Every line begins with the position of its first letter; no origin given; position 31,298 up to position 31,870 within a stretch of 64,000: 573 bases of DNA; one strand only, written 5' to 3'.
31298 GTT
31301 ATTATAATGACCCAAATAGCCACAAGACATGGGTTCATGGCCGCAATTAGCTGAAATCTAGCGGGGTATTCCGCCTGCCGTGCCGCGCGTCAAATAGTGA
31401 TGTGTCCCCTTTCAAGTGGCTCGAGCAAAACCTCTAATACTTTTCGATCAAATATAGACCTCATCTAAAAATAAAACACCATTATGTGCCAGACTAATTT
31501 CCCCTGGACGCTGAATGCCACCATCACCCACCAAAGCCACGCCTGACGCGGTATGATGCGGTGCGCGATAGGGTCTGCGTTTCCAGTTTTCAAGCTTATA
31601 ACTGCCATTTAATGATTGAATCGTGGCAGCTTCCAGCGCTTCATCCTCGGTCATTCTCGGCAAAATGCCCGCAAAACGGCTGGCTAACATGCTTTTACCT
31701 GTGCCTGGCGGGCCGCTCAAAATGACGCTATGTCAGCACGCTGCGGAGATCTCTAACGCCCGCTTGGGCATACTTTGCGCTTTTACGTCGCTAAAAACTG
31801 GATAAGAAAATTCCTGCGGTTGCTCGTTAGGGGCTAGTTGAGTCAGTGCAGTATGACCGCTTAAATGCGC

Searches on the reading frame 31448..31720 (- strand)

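Call 5: search_protein_families(library=pfam, proteins=[window:31448-31720:-], max_evalue=0.01)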
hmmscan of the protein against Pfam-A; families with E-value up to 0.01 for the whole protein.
window:31448-31720:- (90 aa): 4 families
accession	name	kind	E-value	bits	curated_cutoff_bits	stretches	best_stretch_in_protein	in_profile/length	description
PF01078.27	Mg_chelatase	-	5.4e-36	124.4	20.3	1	1-88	27-115/207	Magnesium chelatase, subunit ChlI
PF07728.20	AAA_5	-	7.1e-05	23.3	22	1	2-88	5-75/139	AAA domain (dynein-related subfamily)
PF00004.35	AAA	-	0.00041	21.2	21.2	1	1-88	3-66/131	ATPase family associated with various cellular activities (AAA)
PF00158.32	Sigma54_activat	-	0.0017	18.5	20.2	0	70-88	84-102/168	Sigma-54 interaction domain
